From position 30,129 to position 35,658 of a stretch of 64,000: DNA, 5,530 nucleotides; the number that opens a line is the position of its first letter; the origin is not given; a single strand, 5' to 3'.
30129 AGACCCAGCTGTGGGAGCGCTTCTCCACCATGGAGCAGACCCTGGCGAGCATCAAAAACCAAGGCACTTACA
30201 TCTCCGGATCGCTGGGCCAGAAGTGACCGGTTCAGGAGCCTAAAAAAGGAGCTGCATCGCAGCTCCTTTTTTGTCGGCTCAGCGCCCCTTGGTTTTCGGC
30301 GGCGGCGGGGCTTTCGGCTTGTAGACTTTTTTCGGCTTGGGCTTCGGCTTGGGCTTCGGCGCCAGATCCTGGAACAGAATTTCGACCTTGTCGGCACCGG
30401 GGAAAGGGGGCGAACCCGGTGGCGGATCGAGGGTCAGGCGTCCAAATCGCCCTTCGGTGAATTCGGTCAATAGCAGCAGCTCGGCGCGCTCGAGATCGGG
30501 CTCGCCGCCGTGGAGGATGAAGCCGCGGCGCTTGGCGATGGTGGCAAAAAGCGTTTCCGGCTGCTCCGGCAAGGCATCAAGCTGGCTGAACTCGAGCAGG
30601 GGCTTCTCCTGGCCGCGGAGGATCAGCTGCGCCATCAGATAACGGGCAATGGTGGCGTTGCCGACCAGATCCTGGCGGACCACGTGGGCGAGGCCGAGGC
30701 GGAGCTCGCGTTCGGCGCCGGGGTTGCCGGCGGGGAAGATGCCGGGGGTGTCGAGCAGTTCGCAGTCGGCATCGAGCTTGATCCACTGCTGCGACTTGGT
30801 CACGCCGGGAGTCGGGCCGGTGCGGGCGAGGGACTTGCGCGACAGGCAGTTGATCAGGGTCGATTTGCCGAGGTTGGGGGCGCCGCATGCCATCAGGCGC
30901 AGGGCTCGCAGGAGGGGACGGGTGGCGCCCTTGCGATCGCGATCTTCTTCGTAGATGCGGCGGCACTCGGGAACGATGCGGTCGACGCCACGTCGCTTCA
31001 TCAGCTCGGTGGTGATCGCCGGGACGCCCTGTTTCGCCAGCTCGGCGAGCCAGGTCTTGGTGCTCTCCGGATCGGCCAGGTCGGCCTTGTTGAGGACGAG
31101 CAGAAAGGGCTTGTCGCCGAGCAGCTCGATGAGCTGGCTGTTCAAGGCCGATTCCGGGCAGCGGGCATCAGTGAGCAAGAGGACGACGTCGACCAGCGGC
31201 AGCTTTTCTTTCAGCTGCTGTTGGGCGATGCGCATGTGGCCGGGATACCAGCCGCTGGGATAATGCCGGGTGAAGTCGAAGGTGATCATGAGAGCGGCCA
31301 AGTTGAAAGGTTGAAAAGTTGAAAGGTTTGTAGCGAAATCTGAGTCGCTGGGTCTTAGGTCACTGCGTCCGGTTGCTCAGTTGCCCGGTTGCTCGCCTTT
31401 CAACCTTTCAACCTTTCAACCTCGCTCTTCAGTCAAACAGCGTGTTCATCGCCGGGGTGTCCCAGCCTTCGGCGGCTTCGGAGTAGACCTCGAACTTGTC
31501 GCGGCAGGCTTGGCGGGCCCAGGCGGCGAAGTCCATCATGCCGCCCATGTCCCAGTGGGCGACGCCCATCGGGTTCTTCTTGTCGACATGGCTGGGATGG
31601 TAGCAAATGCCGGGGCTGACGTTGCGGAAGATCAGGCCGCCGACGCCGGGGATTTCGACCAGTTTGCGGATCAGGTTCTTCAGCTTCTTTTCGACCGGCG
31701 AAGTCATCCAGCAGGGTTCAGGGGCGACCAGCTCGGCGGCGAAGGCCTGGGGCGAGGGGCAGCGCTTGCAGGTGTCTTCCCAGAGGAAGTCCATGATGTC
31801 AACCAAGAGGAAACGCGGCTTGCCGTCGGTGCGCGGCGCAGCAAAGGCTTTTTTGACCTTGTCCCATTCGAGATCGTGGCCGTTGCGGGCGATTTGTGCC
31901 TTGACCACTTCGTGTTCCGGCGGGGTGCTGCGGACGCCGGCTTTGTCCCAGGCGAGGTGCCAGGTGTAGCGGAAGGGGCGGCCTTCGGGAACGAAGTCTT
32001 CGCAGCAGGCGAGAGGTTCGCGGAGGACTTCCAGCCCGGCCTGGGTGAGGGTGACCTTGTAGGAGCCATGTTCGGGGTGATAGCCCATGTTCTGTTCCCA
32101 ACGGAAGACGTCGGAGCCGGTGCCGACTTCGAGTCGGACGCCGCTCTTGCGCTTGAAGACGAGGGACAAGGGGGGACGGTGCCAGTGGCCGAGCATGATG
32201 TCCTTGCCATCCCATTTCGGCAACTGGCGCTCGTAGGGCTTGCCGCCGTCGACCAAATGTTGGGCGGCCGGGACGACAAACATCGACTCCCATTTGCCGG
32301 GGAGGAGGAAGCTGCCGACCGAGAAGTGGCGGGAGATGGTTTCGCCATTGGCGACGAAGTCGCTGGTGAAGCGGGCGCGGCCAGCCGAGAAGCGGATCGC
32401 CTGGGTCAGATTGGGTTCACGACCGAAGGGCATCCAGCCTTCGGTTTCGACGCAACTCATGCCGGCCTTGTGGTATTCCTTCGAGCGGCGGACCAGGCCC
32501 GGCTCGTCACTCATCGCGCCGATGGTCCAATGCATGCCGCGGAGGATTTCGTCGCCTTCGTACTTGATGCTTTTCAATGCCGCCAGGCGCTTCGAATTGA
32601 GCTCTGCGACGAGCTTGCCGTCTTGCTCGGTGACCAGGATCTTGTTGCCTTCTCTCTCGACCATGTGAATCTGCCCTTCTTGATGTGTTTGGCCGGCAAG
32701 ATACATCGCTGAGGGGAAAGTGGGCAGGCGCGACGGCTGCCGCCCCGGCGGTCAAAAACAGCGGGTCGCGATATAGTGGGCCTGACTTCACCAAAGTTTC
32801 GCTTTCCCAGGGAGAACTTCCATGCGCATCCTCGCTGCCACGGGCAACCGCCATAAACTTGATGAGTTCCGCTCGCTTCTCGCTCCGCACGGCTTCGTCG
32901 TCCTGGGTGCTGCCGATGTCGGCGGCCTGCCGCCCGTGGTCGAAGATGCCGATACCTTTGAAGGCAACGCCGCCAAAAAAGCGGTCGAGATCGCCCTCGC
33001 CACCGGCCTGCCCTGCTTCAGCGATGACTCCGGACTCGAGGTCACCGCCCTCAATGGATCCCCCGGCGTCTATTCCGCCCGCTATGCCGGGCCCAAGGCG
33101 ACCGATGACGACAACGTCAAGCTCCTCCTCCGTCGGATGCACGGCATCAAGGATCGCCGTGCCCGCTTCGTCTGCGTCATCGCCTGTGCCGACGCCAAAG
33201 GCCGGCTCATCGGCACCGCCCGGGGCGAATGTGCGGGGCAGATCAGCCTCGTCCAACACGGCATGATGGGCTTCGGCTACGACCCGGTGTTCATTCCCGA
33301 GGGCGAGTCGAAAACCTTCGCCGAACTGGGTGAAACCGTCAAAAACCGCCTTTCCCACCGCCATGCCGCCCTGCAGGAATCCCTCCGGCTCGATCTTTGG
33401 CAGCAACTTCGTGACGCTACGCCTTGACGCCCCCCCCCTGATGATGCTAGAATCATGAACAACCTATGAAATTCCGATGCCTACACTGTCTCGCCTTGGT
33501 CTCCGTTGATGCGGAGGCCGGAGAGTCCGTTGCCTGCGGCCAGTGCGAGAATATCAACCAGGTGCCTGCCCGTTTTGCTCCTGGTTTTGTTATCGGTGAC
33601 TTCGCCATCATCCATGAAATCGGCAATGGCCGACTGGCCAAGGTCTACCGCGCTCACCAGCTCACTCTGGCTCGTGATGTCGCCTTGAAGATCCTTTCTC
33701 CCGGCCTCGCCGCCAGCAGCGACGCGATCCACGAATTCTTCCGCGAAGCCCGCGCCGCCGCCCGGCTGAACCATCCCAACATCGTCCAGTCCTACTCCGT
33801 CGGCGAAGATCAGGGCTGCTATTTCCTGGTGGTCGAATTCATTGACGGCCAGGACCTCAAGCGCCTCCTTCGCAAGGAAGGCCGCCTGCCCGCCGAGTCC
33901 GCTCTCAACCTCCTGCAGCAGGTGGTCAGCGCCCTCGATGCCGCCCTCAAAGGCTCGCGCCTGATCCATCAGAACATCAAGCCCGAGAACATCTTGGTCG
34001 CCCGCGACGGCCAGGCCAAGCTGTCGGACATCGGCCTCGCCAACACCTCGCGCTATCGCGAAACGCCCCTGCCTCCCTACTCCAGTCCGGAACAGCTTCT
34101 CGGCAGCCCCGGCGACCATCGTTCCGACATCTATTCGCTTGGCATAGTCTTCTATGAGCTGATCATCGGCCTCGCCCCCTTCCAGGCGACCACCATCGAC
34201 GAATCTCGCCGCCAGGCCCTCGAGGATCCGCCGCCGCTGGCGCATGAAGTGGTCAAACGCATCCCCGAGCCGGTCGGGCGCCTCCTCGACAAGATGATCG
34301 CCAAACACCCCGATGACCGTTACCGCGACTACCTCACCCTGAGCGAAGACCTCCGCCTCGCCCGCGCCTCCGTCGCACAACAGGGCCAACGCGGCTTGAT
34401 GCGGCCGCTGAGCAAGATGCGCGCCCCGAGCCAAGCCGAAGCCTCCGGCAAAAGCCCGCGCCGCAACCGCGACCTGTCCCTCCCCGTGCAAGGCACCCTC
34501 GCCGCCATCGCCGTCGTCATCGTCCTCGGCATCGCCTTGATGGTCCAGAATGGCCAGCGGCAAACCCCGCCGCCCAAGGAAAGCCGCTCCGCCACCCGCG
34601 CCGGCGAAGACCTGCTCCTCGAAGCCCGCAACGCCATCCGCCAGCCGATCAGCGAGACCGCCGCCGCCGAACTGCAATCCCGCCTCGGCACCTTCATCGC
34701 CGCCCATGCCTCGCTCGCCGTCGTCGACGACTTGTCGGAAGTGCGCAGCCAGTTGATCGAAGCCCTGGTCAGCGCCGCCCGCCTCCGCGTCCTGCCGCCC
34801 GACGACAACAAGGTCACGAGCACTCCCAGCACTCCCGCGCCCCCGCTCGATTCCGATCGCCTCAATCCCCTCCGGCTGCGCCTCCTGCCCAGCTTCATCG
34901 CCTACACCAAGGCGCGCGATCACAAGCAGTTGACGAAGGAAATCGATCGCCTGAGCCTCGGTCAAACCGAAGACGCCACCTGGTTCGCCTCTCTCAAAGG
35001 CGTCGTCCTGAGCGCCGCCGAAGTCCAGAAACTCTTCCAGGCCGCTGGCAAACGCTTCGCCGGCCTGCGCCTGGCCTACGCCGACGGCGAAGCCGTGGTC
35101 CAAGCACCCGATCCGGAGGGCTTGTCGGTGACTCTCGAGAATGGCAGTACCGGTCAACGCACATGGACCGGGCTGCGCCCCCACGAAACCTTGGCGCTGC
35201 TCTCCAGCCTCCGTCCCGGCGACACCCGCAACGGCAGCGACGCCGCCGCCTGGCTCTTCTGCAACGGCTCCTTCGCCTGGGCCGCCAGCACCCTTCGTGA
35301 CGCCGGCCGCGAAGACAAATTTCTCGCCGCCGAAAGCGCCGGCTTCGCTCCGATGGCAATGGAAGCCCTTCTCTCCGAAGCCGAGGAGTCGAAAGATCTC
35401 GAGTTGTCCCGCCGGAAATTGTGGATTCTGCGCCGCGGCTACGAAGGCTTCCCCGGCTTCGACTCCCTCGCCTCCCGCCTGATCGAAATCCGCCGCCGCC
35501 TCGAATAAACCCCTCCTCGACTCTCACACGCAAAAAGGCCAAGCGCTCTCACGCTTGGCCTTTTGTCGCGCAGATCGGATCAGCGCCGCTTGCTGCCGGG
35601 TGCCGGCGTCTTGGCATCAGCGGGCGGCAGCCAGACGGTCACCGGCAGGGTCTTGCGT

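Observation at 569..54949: Family of intergenic stem-loops whose arms are short tandem repeats (7-11 bp units), at 12 or more sites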

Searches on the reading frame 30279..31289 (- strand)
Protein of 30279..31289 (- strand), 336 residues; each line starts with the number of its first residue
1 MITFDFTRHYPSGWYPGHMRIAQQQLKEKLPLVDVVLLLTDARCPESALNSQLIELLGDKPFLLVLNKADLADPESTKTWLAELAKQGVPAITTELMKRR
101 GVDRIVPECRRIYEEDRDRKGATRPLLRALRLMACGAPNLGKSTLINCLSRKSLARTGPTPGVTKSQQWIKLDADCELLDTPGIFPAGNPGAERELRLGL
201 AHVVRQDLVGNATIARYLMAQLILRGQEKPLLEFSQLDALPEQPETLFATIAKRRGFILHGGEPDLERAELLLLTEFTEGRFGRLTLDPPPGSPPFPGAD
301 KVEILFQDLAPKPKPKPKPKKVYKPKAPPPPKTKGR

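Call 18: find_homologous_proteins(query=window:30279-31289:-)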
Query window:30279-31289:- (336 aa): 2912 proteins with E <= 0.001 among 8000 candidates; the best 120 are listed.
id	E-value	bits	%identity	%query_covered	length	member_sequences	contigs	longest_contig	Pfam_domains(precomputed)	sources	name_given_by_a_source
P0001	7.0e-220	747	99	100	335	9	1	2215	PF01926.30,PF02421.25,PF03193.23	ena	-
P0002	2.5e-84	301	51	86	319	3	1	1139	PF01926.30,PF02421.25,PF03193.23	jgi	jgi:ribosome biogenesis GTPase A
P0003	4.5e-82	294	47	92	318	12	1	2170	PF01926.30,PF02421.25,PF03193.23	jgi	-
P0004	9.0e-82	293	48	91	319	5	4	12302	PF01926.30,PF02421.25,PF03193.23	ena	-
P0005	1.6e-81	292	49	86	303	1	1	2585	PF01926.30,PF02421.25,PF03193.23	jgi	jgi:ribosome biogenesis GTPase A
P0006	2.0e-80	289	49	87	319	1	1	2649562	PF01926.30,PF02421.25,PF03193.23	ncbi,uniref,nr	ncbi:ribosome biogenesis GTPase YlqF [Lentisphaera profundi]|uniref:Ribosome biogenesis GTPase A n=1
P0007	4.3e-78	281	48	86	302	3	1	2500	PF01926.30,PF02421.25,PF03193.23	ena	-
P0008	5.5e-62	228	41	83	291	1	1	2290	PF01926.30,PF02421.25,PF03193.23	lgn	-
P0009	1.3e-60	223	42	84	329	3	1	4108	PF01926.30,PF02421.25,PF03193.23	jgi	jgi:ribosome biogenesis GTPase A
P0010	1.5e-60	223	43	86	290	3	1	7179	PF01926.30,PF02421.25,PF03193.23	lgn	-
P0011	6.9e-57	211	40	82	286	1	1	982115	PF01926.30,PF02421.25,PF03193.23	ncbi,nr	ncbi:ribosome biogenesis GTPase YlqF [Bacillus timonensis]|nr:ribosome biogenesis GTPase YlqF [Bacil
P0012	2.2e-56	210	41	82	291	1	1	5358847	PF01926.30,PF00025.28,PF02421.25,PF03193.23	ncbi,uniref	ncbi:ribosome biogenesis GTPase YlqF [Bacillus sp. 1P10SD]|uniref:ribosome biogenesis GTPase YlqF n=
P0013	4.0e-55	205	40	83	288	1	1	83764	PF01926.30,PF00025.28,PF02421.25,PF03193.23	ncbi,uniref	ncbi:ribosome biogenesis GTPase YlqF [Neobacillus sp. 19]|uniref:ribosome biogenesis GTPase YlqF n=1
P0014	4.1e-55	205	40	83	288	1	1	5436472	PF01926.30,PF00025.28,PF02421.25,PF03193.23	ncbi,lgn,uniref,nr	ncbi:ribosome biogenesis GTPase YlqF [Bacillus sp. S3]|uniref:ribosome biogenesis GTPase YlqF n=1 Ta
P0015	5.8e-55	205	40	82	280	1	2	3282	PF01926.30,PF02421.25,PF03193.23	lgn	-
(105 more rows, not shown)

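Call 58: find_encoding_contigs(protein=P0004, flank=3000, max_places=3)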
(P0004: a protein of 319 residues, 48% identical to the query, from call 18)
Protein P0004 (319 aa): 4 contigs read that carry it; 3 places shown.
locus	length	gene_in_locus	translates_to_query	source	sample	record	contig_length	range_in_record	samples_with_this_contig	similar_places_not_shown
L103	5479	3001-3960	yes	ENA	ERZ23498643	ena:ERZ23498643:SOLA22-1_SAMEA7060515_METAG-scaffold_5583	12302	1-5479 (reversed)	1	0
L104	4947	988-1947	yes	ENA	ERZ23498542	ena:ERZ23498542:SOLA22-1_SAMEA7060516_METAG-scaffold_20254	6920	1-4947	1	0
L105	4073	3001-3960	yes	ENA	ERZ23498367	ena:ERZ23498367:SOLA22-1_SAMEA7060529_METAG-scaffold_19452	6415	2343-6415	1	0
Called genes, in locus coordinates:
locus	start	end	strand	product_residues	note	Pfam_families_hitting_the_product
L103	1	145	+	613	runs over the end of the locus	PF08305:NPCBM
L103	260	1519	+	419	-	PF01408:GFO_IDH_MocA, PF02894:GFO_IDH_MocA_C, PF22725:GFO_IDH_MocA_C3 (weak)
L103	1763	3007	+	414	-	-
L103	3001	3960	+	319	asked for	PF03193:RsgA_GTPase (weak), PF02421:FeoB_N (weak), PF01926:MMR_HSR1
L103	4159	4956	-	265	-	PF07596:SBP_bac_10 (weak)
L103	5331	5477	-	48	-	?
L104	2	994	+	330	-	?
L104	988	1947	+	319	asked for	PF03193:RsgA_GTPase (weak), PF02421:FeoB_N (weak), PF01926:MMR_HSR1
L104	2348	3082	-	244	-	PF00989:PAS (faint), PF08448:PAS_4, PF13426:PAS_9 (faint), PF12833:HTH_18, PF00165:HTH_AraC (weak)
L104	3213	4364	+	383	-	PF01408:GFO_IDH_MocA, PF22725:GFO_IDH_MocA_C3, PF02894:GFO_IDH_MocA_C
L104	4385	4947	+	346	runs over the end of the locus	PF01261:AP_endonuc_2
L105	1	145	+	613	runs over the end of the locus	PF08305:NPCBM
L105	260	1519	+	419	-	PF01408:GFO_IDH_MocA, PF02894:GFO_IDH_MocA_C, PF22725:GFO_IDH_MocA_C3 (weak)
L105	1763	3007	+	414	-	-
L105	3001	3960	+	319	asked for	PF03193:RsgA_GTPase (weak), PF02421:FeoB_N (weak), PF01926:MMR_HSR1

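Call 59: find_encoding_contigs(protein=P0006, flank=3000, max_places=2)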
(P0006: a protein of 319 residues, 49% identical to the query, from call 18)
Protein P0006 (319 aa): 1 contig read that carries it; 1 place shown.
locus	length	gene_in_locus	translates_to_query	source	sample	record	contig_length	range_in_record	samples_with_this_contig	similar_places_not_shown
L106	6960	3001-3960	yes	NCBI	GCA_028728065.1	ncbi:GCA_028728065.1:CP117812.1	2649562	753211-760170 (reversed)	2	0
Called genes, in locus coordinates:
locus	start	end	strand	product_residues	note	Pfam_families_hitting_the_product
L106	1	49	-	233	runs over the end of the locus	PF21948:LplA-B_cat, PF03099:BPL_LplA_LipB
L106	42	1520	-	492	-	PF24961:NfeD_membrane, PF01957:NfeD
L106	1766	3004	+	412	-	-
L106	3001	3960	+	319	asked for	PF03193:RsgA_GTPase, PF01926:MMR_HSR1, PF02421:FeoB_N (weak)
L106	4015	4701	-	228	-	PF13852:DUF4197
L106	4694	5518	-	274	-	PF20216:DUF6576 (weak)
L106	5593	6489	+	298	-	-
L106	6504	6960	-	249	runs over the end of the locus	PF22435:MRM3-like_sub_bind (weak), PF00588:SpoU_methylase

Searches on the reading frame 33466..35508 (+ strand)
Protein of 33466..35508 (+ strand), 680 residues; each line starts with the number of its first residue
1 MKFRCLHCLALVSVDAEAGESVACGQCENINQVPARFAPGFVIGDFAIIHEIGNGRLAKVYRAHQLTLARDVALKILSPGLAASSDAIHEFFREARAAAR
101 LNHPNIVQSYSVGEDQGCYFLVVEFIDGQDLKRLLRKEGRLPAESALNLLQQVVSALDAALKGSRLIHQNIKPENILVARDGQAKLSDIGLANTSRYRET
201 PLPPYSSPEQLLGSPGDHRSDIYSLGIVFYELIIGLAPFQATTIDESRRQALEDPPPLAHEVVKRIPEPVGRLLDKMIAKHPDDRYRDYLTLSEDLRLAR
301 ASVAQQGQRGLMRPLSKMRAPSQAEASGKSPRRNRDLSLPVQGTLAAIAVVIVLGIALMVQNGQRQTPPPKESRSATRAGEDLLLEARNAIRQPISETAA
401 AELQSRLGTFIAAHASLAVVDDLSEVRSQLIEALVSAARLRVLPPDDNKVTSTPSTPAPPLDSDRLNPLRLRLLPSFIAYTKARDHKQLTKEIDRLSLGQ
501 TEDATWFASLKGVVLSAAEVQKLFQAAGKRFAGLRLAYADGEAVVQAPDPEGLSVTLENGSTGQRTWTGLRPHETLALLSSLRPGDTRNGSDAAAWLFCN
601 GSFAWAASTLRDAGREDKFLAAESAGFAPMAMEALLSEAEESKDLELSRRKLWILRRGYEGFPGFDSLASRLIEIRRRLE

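Call 11: find_encoding_contigs(protein=window:33466-35508:+, flank=10000, max_places=3)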
Protein window:33466-35508:+ (680 aa): 3 contigs read that carry it; 1 place shown.
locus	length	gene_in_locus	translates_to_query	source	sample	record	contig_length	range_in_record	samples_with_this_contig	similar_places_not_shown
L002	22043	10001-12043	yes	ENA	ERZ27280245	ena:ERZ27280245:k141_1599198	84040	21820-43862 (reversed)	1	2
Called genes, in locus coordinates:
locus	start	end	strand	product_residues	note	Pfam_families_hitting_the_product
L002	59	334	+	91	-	PF01649:Ribosomal_S20p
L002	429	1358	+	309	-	PF00318:Ribosomal_S2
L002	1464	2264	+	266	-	PF00889:EF_TS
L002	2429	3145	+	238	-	PF00696:AA_kinase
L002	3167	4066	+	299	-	PF00089:Trypsin, PF13365:Trypsin_2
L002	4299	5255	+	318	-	PF00669:Flagellin_N, PF00700:Flagellin_C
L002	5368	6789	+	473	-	PF02465:FliD_N, PF07195:FliD_C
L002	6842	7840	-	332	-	PF03193:RsgA_GTPase (faint), PF01926:MMR_HSR1, PF02421:FeoB_N (weak)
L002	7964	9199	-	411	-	-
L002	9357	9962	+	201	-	PF01725:Ham1p_like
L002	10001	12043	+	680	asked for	PF00069:Pkinase, PF01636:APH (faint), PF07714:PK_Tyr_Ser-Thr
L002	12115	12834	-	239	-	PF06725:3D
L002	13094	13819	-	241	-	PF03099:BPL_LplA_LipB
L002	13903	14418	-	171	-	-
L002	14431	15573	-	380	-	-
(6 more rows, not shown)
